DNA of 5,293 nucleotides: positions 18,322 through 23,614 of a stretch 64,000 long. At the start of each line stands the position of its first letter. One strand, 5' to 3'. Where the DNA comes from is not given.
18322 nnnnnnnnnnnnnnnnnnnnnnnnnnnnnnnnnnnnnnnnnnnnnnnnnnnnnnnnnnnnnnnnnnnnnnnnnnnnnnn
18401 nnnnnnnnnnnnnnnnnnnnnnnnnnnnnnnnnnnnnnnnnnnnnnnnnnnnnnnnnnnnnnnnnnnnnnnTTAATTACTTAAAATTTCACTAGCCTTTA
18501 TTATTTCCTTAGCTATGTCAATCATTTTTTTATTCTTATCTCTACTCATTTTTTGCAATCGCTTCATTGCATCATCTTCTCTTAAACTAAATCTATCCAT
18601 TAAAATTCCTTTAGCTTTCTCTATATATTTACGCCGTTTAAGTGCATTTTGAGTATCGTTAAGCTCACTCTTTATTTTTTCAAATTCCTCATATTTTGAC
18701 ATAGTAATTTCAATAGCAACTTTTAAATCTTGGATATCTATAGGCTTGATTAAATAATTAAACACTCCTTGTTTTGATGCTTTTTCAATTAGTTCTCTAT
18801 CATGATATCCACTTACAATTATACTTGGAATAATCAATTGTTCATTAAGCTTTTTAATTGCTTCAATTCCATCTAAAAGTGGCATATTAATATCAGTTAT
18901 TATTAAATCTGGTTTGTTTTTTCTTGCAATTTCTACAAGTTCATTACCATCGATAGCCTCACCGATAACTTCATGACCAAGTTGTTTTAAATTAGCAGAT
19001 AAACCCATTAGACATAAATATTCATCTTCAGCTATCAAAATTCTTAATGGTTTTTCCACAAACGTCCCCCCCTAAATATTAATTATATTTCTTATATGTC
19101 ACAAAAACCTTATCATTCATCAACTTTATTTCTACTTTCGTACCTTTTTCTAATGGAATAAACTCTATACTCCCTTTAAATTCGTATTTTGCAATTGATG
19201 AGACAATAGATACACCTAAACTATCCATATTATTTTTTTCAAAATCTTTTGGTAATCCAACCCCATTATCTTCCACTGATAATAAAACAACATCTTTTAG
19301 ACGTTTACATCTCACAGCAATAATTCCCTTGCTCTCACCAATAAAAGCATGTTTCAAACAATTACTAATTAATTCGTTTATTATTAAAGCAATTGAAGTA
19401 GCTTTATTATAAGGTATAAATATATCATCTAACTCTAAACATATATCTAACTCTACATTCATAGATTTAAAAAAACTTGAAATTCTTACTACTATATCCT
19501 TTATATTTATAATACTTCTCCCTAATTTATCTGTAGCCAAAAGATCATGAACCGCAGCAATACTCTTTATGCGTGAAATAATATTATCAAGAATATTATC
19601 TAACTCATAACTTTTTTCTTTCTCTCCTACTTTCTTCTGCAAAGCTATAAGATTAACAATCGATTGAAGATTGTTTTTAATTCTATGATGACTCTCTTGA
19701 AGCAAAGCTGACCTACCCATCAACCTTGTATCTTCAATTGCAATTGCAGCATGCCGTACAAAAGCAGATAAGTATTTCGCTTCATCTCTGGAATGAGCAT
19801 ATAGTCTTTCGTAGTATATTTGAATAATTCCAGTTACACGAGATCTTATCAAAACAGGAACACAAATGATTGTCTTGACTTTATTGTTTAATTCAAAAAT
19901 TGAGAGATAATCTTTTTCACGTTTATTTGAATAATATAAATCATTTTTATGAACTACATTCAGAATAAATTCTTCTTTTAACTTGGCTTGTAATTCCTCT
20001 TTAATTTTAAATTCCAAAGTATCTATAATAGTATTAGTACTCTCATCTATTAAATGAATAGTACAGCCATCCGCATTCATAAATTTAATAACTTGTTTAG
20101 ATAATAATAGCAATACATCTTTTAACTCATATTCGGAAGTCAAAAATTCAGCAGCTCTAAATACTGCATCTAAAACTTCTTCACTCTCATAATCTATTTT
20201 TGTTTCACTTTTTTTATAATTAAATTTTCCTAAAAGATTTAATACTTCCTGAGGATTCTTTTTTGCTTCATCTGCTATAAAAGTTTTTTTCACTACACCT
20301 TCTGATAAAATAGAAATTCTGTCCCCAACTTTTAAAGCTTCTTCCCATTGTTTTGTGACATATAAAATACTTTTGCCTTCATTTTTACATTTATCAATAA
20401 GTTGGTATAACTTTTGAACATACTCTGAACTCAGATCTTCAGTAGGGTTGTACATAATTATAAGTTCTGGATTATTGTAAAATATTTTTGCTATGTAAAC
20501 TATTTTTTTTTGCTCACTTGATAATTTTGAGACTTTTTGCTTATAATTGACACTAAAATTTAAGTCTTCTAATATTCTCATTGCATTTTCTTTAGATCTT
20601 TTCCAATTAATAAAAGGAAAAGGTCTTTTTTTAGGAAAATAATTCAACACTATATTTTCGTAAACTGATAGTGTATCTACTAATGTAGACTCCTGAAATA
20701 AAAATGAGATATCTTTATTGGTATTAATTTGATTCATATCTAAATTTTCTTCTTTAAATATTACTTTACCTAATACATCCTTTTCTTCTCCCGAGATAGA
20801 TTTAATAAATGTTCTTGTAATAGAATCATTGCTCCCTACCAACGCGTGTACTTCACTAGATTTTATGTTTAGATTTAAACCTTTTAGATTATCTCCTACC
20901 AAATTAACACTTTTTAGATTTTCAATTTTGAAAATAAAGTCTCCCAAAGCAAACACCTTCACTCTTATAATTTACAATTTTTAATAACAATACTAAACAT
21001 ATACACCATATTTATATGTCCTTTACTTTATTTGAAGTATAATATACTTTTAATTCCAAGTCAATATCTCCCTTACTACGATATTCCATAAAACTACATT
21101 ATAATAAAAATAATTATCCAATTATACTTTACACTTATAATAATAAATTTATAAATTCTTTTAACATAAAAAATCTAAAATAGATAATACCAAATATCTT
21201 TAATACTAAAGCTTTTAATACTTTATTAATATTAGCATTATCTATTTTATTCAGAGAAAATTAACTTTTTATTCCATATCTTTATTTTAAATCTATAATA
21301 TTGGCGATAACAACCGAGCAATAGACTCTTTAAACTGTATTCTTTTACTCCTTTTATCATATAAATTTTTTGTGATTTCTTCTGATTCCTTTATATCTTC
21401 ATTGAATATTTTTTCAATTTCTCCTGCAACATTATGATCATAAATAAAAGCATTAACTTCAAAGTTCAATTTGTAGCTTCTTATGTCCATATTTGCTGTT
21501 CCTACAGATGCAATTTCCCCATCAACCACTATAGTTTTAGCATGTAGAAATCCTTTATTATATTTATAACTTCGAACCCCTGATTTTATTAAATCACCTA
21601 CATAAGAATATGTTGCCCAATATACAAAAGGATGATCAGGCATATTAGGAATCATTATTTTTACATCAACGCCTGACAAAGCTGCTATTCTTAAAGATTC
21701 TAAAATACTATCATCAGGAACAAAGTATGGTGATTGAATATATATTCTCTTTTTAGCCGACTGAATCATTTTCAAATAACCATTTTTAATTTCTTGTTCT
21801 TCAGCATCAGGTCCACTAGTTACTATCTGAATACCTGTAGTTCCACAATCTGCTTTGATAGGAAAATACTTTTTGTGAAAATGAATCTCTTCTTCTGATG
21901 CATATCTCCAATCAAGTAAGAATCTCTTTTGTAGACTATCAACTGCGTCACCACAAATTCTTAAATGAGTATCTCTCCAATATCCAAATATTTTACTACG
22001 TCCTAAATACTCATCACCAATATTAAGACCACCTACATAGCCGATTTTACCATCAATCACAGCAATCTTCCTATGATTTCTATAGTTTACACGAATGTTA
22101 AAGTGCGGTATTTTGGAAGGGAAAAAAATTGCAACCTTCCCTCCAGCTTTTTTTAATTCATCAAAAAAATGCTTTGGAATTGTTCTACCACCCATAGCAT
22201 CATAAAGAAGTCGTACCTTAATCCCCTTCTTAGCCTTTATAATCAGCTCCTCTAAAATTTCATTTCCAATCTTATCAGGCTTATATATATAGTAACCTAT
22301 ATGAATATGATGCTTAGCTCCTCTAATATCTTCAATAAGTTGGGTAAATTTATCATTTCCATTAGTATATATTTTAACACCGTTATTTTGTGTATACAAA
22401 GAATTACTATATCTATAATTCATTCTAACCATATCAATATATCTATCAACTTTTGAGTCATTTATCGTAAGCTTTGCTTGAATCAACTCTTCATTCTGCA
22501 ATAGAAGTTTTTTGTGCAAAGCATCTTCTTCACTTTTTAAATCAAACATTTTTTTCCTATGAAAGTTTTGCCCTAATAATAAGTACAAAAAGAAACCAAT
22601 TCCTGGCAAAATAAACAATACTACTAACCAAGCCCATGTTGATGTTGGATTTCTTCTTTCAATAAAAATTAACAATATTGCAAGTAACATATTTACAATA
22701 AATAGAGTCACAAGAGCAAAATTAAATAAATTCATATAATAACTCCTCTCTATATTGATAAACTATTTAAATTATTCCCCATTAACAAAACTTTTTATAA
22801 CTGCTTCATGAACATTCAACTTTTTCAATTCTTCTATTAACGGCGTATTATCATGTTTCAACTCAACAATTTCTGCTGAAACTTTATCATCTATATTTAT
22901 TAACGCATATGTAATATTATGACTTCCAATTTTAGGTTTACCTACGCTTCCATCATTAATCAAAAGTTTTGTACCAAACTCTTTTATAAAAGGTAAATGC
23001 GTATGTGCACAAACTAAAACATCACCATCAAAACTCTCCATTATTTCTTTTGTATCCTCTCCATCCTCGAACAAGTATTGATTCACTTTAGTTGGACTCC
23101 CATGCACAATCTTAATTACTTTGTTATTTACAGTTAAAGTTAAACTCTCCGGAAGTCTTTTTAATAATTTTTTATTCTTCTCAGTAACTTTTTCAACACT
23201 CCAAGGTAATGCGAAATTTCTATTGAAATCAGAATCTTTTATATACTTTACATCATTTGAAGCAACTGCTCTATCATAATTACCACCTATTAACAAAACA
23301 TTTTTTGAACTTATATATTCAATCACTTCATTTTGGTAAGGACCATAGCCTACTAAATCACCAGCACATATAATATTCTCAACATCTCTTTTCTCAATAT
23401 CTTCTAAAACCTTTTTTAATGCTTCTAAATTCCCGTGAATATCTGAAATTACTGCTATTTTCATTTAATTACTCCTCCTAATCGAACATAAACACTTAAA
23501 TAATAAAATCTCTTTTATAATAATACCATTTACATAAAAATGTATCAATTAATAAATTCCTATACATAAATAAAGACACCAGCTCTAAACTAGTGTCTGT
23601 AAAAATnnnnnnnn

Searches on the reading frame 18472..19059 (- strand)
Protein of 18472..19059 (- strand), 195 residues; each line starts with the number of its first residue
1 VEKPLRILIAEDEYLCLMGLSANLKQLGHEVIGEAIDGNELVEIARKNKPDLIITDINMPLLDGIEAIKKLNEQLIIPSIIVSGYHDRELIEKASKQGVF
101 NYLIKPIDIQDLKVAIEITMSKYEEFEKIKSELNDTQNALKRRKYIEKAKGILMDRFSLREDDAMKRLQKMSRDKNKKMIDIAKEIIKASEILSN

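Call 51: search_protein_families(library=pfam, proteins=[window:18472-19059:-], max_evalue=1e-8)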
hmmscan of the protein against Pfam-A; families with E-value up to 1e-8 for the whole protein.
window:18472-19059:- (195 aa): 2 families
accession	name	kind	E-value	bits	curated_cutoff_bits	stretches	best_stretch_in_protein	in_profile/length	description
PF00072.30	Response_reg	-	7.1e-24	84.6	30.2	1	7-116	1-110/111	Response regulator receiver domain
PF03861.19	ANTAR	-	2.8e-18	65.9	27.3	1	135-187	2-54/54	ANTAR domain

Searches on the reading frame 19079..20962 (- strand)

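Call 51: search_protein_families(library=pfam, proteins=[window:19079-20962:-], max_evalue=1e-8)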
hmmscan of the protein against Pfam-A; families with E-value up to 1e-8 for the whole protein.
window:19079-20962:- (627 aa): 3 families
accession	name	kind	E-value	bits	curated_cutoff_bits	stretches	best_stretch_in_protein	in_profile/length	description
PF00005.33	ABC_tran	-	4.6e-16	60.1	25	1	26-174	1-136/137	ABC transporter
PF07568.18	HisKA_2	-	1.2e-12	48.2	22.3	1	423-494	1-68/76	Histidine kinase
PF02518.31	HATPase_c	-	7e-10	39.8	26.4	1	521-614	3-107/111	Histidine kinase-, DNA gyrase B-, and HSP90-like ATPase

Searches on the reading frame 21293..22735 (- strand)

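Call 51: search_protein_families(library=pfam, proteins=[window:21293-22735:-], max_evalue=1e-8)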
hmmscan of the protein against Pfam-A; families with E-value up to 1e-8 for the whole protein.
window:21293-22735:- (480 aa): 3 families
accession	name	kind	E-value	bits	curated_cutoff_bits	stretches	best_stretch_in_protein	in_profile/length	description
PF13091.12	PLDc_2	-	1e-47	161.7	27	2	321-447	2-131/132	PLD-like domain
PF00614.28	PLDc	-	1.3e-16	60.2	21.9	0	394-419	2-27/28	Phospholipase D Active site motif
PF13396.11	PLDc_N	-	1.1e-10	41.7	23.3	1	14-56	2-42/42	Phospholipase_D-nuclease N-terminal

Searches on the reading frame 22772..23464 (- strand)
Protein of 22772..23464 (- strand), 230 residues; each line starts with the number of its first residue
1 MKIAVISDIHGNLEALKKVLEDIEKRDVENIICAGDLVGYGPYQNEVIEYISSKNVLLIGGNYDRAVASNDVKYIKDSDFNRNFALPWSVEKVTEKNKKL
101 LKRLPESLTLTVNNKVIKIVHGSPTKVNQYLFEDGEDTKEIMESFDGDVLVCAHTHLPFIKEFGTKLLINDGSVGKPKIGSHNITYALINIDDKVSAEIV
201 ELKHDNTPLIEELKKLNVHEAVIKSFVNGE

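Call 51: search_protein_families(library=pfam, proteins=[window:22772-23464:-], max_evalue=1e-8)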
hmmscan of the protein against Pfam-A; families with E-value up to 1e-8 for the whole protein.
window:22772-23464:- (230 aa): 2 families
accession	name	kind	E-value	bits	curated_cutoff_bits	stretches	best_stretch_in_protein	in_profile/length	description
PF12850.12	Metallophos_2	-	5.8e-26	91.8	27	1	1-194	1-154/154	Calcineurin-like phosphoesterase superfamily domain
PF00149.33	Metallophos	-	6.7e-19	69.5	21.5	1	1-157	1-190/191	Calcineurin-like phosphoesterase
